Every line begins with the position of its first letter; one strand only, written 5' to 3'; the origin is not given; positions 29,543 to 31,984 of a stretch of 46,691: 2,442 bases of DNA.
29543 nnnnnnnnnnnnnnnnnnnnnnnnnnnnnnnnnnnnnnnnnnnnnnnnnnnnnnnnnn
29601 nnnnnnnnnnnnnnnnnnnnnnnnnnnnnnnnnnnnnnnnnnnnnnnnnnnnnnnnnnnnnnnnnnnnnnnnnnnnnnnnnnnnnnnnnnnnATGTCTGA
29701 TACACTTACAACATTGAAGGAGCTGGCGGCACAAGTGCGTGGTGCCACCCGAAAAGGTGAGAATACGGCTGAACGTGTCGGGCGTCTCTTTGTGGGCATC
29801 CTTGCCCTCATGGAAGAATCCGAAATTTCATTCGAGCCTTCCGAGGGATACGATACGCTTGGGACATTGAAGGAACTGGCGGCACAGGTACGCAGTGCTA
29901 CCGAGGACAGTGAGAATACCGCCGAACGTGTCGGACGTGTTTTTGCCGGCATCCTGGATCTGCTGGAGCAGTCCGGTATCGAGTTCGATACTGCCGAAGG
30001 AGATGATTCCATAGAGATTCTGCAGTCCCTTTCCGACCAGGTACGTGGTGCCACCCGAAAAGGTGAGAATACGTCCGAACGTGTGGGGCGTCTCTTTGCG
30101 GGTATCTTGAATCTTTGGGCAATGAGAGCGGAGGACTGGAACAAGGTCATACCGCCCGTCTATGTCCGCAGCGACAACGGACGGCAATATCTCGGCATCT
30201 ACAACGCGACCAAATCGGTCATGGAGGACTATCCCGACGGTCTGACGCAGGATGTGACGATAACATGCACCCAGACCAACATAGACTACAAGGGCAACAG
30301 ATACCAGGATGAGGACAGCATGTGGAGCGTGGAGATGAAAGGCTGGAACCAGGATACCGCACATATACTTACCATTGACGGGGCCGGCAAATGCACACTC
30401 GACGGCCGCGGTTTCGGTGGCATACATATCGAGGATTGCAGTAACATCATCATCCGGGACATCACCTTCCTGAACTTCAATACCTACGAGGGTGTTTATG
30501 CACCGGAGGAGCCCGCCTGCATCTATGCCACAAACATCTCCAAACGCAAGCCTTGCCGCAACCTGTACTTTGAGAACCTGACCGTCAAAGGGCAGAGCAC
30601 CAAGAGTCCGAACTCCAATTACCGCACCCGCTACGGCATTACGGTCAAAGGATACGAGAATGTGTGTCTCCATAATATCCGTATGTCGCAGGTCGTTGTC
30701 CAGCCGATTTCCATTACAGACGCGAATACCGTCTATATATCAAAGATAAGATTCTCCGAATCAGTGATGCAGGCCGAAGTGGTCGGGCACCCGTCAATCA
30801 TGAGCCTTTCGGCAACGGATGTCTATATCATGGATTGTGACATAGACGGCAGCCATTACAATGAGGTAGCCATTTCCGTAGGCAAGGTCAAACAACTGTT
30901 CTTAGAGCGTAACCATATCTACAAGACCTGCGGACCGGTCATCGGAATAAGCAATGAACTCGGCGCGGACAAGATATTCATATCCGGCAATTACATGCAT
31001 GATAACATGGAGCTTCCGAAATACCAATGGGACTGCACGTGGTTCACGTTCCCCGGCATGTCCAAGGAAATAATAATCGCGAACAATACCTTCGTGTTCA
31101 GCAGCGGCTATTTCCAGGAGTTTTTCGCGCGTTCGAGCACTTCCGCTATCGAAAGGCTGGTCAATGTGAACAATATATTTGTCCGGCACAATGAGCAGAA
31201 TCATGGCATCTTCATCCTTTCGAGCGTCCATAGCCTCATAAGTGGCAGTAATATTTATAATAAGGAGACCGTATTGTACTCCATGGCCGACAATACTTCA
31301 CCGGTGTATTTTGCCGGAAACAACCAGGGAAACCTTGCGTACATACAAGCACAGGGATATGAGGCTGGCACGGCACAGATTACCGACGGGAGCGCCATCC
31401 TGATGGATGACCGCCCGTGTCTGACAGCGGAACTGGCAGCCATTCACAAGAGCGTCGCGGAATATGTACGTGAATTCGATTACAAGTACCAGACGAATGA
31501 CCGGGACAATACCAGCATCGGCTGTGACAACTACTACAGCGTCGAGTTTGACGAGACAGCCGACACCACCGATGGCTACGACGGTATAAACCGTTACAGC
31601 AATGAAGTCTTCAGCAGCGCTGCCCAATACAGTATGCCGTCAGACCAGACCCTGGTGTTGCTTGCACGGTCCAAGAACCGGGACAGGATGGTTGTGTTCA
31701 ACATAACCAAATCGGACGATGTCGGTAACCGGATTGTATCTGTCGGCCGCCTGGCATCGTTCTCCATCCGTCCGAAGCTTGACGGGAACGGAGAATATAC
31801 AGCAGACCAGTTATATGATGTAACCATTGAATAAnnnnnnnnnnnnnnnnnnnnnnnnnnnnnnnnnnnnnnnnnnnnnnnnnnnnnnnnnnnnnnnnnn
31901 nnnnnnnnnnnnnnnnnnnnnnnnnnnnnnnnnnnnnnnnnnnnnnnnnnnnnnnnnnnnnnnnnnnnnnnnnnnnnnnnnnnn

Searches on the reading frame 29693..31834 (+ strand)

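Call 11: search_protein_families(library=pfam, max_evalue=0.01, proteins=[window:29693-31834:+])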
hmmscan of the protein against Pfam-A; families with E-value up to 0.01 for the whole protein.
window:29693-31834:+ (713 aa): 1 family
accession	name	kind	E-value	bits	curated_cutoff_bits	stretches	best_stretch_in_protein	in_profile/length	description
PF13229.12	Beta_helix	-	1.7e-05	24.9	25.9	0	315-467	2-134/158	Right handed beta helix region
